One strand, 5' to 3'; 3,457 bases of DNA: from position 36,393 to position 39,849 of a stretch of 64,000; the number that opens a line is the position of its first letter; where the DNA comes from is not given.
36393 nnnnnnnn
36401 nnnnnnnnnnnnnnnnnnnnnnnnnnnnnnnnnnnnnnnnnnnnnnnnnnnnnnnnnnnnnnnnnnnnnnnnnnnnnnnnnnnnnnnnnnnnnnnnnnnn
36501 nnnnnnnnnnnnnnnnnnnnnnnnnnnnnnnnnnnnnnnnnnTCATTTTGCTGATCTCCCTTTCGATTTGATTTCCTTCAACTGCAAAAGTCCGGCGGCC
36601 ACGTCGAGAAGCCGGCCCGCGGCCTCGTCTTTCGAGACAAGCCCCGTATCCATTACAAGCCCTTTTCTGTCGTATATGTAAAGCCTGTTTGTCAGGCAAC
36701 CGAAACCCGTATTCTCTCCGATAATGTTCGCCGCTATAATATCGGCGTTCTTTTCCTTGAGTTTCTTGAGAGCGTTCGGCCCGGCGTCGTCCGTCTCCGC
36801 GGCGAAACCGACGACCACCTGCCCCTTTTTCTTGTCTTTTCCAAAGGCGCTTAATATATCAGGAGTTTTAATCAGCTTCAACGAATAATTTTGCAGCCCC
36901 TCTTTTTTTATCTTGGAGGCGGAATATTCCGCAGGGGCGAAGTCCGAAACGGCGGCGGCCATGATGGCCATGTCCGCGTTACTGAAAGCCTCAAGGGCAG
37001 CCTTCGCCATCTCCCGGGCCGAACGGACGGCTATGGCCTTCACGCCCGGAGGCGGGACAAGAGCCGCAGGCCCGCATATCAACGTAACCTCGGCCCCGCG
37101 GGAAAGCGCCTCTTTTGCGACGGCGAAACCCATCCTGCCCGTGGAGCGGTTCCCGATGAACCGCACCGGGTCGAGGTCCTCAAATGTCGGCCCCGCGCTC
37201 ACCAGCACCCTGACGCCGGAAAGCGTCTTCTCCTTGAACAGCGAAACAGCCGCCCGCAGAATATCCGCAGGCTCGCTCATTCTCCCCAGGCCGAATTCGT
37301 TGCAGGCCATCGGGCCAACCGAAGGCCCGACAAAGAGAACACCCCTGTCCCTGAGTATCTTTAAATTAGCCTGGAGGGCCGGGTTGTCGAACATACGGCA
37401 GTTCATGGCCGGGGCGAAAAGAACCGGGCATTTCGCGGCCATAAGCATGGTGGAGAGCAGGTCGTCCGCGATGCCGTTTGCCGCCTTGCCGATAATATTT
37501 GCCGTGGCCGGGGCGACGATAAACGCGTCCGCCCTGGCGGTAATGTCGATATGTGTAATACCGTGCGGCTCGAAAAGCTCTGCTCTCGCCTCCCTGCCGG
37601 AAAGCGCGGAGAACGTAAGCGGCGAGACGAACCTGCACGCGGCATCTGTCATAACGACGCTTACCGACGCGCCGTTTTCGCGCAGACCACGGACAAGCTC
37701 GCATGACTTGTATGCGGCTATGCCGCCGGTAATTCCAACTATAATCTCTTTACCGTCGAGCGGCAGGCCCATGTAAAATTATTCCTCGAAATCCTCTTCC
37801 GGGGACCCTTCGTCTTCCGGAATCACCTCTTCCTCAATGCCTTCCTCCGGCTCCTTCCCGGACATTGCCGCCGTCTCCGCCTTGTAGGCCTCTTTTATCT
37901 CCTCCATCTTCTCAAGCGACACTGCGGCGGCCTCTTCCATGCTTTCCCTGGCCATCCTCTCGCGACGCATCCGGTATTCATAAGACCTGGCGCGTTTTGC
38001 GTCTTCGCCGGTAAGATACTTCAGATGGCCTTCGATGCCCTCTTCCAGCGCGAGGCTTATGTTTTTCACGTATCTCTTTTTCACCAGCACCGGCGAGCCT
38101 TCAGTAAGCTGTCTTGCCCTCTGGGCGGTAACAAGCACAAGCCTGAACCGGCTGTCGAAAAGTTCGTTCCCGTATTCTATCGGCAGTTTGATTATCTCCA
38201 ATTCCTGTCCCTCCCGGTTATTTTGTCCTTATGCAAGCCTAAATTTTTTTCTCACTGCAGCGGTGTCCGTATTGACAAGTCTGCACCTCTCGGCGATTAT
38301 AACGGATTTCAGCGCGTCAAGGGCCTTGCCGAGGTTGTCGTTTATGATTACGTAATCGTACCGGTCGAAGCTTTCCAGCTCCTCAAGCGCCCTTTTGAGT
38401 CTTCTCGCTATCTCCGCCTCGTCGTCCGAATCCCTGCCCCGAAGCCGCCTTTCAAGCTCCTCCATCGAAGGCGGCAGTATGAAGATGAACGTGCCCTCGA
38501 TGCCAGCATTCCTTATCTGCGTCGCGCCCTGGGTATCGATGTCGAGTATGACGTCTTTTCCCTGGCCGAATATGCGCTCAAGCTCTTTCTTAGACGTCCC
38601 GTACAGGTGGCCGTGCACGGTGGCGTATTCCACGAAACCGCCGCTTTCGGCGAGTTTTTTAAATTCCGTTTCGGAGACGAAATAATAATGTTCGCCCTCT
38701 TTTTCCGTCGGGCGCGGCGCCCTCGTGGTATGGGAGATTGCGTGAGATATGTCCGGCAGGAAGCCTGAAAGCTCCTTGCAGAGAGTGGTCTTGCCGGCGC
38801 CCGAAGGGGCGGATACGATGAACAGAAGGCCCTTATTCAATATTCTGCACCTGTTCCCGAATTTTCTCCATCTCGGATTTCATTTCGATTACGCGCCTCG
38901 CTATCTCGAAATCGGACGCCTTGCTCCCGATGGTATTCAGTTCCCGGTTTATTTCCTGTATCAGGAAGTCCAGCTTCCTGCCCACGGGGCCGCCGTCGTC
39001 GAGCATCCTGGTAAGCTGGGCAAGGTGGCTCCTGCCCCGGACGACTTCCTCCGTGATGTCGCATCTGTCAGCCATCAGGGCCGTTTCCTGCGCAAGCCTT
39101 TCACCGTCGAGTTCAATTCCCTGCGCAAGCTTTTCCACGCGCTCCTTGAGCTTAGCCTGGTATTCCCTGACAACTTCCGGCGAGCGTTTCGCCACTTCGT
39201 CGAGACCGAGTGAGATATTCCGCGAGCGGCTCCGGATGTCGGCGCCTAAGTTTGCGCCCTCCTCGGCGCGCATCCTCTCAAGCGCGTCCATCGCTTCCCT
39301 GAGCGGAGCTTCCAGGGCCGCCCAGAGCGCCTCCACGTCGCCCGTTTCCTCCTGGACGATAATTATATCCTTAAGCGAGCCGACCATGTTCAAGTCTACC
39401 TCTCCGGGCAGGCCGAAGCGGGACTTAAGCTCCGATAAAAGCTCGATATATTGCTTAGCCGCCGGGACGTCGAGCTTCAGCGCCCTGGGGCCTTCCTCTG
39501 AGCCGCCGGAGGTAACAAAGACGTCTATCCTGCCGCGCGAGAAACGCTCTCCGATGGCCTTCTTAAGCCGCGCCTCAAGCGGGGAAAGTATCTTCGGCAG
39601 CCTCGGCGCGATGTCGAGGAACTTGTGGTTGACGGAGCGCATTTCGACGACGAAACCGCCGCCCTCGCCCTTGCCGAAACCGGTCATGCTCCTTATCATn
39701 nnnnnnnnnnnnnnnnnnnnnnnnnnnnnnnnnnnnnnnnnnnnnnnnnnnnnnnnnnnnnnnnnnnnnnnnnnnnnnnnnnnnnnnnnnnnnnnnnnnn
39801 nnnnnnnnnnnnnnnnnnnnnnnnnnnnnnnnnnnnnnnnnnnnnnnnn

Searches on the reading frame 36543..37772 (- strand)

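Call 21: search_protein_families(library=ncbifam, proteins=[window:36543-37772:-], max_evalue=0.00001)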
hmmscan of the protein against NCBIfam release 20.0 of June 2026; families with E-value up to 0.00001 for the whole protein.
window:36543-37772:- (409 aa): 6 families
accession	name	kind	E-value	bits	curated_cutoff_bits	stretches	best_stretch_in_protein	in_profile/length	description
TIGR00521.1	coaBC_dfp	equivalog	2.8e-130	434.9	219.7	1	5-391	1-390/392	bifunctional phosphopantothenoylcysteine decarboxylase/phosphopantothenate--cysteine ligase CoaBC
TIGR02113.1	coaC_strep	equivalog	7.8e-41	139.8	261.4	1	8-173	1-171/177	phosphopantothenoylcysteine decarboxylase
NF005231.0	PRK06732.1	equivalog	8.8e-17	61.7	265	1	188-281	2-97/229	phosphopantothenate--cysteine ligase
TIGR02114.1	coaB_strep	equivalog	6.4e-13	49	217.2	1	188-282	2-98/228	phosphopantothenate--cysteine ligase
NF033753.1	RiPP_decarbCypD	equivalog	3.1e-07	29.9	215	1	5-153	5-155/182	CypD family RiPP peptide-cysteine decarboxylase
NF007199.0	PRK09620.1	equivalog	5e-07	29.3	248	1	185-346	2-174/229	hypothetical protein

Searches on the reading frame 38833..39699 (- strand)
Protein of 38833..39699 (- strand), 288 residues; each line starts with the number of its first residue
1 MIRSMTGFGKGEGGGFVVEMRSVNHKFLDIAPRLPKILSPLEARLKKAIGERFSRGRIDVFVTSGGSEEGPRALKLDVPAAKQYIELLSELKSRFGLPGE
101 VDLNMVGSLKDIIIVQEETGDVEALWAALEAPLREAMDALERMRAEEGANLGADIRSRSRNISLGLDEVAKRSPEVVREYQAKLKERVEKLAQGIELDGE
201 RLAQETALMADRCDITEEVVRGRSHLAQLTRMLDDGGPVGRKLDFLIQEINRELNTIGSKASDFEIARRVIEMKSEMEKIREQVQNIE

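Call 21: search_protein_families(library=ncbifam, proteins=[window:38833-39699:-], max_evalue=0.00001)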
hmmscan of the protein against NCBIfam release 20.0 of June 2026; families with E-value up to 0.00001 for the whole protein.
window:38833-39699:- (288 aa): 1 family
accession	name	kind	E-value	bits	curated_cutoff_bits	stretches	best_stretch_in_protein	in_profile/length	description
TIGR00255.1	TIGR00255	hypoth_equivalog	1.3e-79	267.9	167.5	1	1-288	1-291/291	YicC/YloC family endoribonuclease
